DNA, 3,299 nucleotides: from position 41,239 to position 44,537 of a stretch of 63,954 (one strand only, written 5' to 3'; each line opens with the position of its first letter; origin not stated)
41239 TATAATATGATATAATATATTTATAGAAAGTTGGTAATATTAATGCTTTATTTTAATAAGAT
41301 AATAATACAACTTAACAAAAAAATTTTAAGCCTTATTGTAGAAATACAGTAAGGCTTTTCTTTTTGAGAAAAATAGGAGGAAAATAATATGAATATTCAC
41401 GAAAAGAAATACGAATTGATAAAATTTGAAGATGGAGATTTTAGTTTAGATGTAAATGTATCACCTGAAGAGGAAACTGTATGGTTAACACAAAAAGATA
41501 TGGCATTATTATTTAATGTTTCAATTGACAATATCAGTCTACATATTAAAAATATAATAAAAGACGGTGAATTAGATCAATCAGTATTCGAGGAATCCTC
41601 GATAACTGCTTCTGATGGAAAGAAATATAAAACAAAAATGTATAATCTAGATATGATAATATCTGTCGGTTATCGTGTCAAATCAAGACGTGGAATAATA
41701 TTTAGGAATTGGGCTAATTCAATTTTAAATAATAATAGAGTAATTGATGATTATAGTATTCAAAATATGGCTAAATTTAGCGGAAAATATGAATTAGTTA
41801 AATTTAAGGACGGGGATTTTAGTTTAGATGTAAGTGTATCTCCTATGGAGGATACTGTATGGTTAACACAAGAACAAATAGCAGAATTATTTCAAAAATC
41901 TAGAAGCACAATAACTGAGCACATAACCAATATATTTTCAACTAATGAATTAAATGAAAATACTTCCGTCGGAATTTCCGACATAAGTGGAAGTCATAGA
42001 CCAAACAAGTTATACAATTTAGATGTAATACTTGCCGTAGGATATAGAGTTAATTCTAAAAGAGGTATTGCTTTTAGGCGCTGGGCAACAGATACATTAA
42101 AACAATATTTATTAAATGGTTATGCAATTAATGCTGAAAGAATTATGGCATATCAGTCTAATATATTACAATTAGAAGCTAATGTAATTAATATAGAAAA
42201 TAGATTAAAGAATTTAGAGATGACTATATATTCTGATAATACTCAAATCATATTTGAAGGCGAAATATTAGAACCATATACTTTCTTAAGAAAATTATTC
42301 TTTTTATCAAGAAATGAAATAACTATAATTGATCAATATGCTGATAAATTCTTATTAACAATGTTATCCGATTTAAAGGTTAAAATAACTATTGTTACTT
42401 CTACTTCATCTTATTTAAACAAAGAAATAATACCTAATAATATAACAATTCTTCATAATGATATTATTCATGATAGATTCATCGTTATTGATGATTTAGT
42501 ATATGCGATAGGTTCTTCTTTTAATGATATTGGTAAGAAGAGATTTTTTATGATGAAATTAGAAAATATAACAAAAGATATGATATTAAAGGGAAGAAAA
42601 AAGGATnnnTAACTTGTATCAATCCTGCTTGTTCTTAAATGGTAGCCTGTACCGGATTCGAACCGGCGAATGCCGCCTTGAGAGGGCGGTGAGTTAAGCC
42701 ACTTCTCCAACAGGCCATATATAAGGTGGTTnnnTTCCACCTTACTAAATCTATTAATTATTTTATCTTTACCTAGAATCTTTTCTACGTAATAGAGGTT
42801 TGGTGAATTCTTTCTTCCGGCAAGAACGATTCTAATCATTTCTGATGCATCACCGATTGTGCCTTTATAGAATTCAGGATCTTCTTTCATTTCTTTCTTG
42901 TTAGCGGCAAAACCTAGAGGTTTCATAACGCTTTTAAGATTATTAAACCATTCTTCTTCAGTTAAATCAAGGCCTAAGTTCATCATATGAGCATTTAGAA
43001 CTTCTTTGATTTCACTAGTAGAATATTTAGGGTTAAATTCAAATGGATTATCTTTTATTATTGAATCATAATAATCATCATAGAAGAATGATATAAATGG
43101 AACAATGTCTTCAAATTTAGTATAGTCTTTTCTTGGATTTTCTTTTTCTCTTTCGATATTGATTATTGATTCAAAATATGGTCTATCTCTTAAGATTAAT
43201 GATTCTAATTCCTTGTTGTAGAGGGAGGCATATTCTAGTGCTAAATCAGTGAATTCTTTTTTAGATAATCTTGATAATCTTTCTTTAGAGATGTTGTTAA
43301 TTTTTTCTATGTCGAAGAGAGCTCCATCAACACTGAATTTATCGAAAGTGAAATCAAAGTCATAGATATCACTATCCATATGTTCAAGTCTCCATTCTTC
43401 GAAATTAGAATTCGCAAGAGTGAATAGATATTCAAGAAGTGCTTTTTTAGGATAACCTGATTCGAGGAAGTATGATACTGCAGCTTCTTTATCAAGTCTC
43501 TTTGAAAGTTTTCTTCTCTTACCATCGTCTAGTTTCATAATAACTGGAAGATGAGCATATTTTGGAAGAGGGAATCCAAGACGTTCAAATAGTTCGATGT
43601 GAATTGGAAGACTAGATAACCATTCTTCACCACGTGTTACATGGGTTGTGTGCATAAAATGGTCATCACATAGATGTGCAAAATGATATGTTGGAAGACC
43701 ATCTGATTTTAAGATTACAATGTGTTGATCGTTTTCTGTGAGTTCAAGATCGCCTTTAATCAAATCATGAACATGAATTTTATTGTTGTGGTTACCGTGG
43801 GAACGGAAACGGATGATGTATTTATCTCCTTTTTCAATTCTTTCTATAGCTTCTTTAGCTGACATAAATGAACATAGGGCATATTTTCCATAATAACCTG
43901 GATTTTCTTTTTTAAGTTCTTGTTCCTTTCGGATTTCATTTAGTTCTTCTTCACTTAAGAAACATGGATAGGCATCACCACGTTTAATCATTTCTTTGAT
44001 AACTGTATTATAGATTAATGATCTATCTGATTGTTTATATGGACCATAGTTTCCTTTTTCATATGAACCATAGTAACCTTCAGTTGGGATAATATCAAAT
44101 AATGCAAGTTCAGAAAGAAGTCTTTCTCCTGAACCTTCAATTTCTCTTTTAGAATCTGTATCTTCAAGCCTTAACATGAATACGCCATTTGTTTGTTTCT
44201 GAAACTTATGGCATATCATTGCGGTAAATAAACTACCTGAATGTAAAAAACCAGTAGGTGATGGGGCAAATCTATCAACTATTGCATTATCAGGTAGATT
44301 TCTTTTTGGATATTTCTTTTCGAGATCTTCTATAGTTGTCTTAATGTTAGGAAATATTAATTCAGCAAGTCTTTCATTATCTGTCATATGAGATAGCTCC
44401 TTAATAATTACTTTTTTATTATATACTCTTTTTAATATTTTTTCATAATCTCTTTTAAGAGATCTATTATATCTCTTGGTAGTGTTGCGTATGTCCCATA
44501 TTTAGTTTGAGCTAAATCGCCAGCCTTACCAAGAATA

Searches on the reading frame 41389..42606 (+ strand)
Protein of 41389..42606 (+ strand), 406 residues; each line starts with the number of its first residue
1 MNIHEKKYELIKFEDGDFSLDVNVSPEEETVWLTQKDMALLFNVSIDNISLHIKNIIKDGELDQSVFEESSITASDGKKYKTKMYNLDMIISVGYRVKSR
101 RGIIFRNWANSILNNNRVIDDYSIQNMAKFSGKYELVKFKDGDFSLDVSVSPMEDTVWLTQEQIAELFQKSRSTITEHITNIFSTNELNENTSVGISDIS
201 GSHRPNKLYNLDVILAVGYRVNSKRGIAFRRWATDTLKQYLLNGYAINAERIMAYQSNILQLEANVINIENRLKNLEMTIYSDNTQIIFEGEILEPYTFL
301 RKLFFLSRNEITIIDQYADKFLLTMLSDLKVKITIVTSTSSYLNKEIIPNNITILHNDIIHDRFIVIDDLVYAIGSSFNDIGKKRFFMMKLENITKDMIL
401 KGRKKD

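Call 111: search_protein_families(library=pfam, proteins=[window:41389-42606:+], max_evalue=0.00001)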
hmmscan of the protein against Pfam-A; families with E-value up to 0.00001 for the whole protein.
window:41389-42606:+ (406 aa): 1 family
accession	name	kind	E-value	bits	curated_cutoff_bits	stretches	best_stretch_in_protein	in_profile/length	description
PF13310.11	Virulence_RhuM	-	2.2e-35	122.6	33.7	2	203-254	18-69/252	Virulence protein RhuM family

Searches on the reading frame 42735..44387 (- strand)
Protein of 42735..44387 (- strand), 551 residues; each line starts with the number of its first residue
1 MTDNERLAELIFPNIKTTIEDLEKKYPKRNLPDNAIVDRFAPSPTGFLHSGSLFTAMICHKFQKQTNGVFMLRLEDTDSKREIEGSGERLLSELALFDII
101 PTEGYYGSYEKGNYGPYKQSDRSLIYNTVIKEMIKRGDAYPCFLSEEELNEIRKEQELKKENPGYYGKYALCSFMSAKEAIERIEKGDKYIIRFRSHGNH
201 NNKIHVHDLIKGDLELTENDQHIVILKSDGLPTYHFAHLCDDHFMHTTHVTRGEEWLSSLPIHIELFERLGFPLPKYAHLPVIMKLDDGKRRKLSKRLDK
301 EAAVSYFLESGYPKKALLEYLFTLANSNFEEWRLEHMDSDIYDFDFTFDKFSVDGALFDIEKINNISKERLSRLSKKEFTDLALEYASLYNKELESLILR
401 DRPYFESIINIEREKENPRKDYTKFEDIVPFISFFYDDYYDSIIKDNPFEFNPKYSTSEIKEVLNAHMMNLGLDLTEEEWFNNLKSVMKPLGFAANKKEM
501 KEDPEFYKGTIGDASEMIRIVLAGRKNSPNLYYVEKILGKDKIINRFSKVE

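Call 111: search_protein_families(library=pfam, proteins=[window:42735-44387:-], max_evalue=0.00001)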
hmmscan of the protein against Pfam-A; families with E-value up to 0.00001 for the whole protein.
window:42735-44387:- (551 aa): 2 families
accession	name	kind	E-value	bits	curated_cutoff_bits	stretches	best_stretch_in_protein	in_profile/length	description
PF00749.27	tRNA-synt_1c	-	1.3e-65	221.9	23.4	1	36-330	2-281/314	tRNA synthetases class I (E and Q), catalytic domain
PF19269.4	Anticodon_2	-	2.9e-06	28.2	23.6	0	424-549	29-139/141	Anticodon binding domain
